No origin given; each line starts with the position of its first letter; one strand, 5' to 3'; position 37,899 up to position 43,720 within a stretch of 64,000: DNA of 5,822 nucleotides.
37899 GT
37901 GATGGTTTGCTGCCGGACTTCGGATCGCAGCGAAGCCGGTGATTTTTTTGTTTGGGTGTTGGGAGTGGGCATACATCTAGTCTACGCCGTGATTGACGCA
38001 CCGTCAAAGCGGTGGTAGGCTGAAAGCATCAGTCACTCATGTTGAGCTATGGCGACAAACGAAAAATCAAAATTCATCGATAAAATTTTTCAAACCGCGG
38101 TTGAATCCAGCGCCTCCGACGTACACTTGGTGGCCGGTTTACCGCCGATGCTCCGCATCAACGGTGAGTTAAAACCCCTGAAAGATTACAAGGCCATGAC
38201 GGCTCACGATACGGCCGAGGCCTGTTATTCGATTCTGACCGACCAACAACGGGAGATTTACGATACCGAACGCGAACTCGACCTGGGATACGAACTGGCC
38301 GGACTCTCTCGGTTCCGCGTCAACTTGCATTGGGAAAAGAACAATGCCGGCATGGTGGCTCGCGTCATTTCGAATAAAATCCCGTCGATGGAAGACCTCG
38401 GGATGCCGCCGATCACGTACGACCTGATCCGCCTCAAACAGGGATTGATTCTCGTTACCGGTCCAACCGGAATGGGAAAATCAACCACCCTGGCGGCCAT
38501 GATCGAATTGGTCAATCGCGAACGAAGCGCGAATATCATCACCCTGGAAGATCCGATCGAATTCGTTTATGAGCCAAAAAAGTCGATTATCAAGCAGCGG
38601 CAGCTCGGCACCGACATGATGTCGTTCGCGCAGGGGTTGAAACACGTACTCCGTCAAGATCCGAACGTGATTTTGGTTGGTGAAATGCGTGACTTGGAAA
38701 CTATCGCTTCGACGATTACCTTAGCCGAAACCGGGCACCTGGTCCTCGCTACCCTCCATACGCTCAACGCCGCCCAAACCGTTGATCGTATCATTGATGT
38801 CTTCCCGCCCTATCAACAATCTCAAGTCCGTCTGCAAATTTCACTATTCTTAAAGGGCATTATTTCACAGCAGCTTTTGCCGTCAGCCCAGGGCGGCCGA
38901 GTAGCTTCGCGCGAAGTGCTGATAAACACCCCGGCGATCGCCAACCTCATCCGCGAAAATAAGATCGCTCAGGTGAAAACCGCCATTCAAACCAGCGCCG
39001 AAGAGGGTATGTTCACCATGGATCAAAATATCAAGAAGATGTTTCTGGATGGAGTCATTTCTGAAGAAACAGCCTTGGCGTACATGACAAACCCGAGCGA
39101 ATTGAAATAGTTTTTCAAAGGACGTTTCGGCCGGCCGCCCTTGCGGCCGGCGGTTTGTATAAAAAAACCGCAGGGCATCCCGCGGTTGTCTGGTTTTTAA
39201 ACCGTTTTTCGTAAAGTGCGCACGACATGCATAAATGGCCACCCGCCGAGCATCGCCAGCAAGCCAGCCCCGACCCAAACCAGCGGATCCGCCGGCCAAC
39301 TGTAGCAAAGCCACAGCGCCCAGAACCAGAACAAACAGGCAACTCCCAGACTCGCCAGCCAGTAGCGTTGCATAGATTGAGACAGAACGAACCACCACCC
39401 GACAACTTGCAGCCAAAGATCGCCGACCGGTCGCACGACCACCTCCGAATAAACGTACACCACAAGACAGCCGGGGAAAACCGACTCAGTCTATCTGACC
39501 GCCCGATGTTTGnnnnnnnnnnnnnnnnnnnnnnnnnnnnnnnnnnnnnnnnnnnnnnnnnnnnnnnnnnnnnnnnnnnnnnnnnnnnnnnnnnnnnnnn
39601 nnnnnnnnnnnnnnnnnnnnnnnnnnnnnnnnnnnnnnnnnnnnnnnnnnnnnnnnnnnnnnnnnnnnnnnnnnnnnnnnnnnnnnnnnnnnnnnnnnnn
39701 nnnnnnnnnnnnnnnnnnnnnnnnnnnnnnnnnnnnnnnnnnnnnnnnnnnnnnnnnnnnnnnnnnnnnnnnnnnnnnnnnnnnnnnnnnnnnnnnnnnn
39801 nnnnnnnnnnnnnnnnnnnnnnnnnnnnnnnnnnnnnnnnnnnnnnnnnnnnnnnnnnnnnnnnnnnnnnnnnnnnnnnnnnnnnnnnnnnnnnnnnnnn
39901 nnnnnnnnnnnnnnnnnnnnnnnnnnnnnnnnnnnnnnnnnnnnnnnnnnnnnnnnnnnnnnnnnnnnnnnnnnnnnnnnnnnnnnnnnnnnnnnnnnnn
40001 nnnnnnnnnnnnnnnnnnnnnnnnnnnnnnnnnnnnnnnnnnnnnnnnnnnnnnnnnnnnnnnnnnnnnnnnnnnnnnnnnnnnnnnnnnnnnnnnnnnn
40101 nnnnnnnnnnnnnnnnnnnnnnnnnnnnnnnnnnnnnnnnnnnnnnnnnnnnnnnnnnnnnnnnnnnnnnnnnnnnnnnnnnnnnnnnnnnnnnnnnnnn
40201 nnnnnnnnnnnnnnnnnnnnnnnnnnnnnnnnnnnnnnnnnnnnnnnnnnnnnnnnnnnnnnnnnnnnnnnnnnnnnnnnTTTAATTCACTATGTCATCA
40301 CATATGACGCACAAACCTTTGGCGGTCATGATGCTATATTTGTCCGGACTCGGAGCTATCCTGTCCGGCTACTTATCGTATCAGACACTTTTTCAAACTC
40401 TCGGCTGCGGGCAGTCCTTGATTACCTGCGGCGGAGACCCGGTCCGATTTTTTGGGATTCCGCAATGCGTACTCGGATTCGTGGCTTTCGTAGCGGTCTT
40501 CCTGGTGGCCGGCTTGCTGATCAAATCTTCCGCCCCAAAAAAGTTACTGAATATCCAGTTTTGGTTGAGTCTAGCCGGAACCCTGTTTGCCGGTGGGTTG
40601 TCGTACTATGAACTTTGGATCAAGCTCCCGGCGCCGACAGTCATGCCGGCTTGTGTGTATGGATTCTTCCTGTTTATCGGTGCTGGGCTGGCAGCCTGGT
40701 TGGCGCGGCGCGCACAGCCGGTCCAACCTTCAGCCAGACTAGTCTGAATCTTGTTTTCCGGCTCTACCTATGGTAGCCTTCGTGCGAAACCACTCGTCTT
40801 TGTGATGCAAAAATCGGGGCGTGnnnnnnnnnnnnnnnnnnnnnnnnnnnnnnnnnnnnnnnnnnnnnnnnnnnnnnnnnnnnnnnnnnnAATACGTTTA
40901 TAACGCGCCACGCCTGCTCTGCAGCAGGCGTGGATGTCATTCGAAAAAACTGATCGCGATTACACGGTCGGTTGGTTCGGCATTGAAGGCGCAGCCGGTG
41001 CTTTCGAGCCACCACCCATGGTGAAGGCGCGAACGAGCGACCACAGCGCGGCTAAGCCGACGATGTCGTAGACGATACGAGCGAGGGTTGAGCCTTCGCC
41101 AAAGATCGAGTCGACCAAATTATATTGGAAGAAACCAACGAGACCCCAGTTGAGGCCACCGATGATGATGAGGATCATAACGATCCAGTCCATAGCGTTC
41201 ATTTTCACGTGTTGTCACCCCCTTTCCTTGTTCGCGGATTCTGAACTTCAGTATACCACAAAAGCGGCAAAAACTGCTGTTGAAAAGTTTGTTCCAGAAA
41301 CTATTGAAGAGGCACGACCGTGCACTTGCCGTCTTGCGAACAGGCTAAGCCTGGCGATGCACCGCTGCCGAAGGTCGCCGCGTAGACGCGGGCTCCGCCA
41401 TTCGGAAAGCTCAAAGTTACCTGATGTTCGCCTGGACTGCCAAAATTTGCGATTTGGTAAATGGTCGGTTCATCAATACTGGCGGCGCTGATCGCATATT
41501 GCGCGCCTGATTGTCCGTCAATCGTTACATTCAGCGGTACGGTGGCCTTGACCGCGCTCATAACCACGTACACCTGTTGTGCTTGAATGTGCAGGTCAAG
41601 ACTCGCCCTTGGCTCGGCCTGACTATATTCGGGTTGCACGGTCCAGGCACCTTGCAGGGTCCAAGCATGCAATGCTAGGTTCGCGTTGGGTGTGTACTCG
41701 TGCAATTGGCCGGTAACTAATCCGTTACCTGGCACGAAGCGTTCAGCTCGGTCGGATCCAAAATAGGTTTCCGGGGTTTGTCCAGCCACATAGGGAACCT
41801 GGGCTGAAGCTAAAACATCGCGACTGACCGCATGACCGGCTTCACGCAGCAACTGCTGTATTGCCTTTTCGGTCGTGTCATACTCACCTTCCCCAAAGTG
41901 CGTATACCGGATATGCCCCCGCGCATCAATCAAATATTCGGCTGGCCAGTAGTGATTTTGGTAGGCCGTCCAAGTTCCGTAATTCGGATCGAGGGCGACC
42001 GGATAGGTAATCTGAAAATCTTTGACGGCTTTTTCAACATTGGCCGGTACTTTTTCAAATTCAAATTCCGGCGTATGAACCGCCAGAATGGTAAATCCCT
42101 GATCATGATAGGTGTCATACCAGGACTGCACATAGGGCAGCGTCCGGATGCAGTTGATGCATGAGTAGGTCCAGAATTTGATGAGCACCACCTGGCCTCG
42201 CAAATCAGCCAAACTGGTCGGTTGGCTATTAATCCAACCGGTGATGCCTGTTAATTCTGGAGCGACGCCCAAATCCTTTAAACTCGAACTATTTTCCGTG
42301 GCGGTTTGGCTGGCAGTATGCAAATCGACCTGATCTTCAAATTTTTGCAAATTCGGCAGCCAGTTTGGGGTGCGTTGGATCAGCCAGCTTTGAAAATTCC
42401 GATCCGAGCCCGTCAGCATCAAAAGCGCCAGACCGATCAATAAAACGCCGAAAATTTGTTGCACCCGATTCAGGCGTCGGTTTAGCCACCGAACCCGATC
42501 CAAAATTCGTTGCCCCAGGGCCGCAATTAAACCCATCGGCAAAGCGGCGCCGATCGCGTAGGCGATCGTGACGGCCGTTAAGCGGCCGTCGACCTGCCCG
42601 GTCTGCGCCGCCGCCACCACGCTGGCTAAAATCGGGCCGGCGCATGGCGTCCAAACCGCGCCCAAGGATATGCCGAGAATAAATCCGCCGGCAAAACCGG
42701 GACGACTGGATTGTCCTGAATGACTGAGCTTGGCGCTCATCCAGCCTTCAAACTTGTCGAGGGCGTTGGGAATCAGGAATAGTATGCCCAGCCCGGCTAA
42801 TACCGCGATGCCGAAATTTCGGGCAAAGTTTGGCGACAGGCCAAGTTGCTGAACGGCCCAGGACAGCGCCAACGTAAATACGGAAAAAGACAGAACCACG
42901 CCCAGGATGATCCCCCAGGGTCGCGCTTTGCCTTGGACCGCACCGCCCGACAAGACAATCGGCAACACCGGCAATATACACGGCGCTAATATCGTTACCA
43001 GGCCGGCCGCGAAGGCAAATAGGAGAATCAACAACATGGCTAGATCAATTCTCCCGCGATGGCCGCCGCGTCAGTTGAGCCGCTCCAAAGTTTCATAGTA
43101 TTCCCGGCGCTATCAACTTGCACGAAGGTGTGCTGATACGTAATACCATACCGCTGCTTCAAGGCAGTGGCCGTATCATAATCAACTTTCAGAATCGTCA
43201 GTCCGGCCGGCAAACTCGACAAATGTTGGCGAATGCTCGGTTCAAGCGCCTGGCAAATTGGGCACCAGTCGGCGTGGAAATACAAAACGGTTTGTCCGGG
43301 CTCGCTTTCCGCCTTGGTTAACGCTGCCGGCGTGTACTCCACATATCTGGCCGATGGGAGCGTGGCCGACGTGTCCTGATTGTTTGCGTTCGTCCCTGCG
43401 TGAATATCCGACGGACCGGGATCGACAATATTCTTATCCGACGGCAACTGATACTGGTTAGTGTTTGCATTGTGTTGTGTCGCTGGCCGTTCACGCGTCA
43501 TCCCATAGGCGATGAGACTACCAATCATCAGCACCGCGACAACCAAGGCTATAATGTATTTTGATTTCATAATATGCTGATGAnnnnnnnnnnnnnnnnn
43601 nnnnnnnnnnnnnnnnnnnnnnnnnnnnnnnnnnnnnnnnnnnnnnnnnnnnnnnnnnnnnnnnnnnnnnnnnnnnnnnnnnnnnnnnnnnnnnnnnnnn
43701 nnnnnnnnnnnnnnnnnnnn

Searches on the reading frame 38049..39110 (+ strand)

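Call 24: search_protein_families(library=pfam, proteins=[window:38049-39110:+], max_evalue=0.001)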
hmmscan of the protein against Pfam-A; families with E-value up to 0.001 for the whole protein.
window:38049-39110:+ (353 aa): 3 families
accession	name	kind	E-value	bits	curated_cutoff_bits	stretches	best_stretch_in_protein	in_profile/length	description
PF00437.27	T2SSE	-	4.3e-43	147.8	24.9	1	7-278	9-279/370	Type II/IV secretion system protein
PF13401.12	AAA_22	-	2.1e-05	25.3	27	1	130-186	4-50/130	AAA domain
PF13555.12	AAA_29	-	0.00083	19.5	27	0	130-155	20-46/61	P-loop containing region of AAA domain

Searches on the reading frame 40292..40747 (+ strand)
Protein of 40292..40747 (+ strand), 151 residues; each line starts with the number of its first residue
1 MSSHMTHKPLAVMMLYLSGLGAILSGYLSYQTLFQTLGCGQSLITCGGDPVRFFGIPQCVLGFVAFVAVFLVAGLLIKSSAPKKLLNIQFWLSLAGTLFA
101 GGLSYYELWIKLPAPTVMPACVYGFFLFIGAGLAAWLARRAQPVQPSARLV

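Call 24: search_protein_families(library=pfam, proteins=[window:40292-40747:+], max_evalue=0.001)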
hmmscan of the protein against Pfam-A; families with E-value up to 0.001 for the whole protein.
window:40292-40747:+ (151 aa): 1 family
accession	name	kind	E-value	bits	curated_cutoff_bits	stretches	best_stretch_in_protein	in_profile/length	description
PF07884.19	VKOR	-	2.4e-05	24.9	27.5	1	13-109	2-110/134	Vitamin K epoxide reductase family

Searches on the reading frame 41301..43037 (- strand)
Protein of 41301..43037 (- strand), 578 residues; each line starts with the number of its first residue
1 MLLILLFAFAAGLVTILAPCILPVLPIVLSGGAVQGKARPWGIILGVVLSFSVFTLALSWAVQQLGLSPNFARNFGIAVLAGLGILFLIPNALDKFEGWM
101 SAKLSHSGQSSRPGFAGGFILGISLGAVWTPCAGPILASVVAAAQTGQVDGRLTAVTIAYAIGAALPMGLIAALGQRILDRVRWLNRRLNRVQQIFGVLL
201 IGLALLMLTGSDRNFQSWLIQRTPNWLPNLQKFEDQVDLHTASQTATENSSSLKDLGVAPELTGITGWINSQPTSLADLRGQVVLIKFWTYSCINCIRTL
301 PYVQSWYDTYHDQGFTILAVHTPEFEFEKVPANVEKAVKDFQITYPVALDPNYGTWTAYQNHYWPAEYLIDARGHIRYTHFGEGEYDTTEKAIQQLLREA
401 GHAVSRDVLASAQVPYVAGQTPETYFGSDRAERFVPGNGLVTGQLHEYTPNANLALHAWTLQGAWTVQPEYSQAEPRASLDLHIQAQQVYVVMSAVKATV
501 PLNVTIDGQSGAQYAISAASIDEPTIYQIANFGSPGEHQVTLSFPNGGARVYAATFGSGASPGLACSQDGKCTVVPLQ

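Call 24: search_protein_families(library=pfam, proteins=[window:41301-43037:-], max_evalue=0.001)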
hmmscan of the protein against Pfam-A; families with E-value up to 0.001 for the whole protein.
window:41301-43037:- (578 aa): 5 families
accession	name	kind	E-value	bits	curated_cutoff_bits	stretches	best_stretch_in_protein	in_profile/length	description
PF17991.7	Thioredoxin_10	-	2.1e-30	106.6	27.1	1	421-557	1-142/142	Thioredoxin like C-terminal domain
PF00578.27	AhpC-TSA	-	8.7e-14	52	26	1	271-378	15-123/124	AhpC/TSA family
PF02683.22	DsbD_TM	-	1.1e-12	48.1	27.1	1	2-208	2-215/219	Cytochrome C biogenesis protein transmembrane domain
PF08534.16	Redoxin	-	2.9e-11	43.8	26.6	1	271-391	18-142/148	Redoxin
PF13905.12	Thioredoxin_8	-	0.00011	22.8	27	1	281-375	1-93/94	Thioredoxin-like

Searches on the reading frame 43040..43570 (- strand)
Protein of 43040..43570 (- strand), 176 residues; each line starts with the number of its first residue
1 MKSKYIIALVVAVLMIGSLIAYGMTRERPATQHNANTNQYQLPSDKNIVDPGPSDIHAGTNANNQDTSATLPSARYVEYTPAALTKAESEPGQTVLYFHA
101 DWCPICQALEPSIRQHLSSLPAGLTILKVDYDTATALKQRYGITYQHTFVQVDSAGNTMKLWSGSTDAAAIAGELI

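Call 24: search_protein_families(library=pfam, proteins=[window:43040-43570:-], max_evalue=0.001)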
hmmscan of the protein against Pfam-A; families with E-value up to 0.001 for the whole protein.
window:43040-43570:- (176 aa): 2 families
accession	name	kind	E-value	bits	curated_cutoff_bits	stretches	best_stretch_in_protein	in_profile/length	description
PF00085.26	Thioredoxin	-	1.4e-10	41.5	23.5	1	91-171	18-97/103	Thioredoxin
PF00578.27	AhpC-TSA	-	9.5e-05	22.8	26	1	92-139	26-75/124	AhpC/TSA family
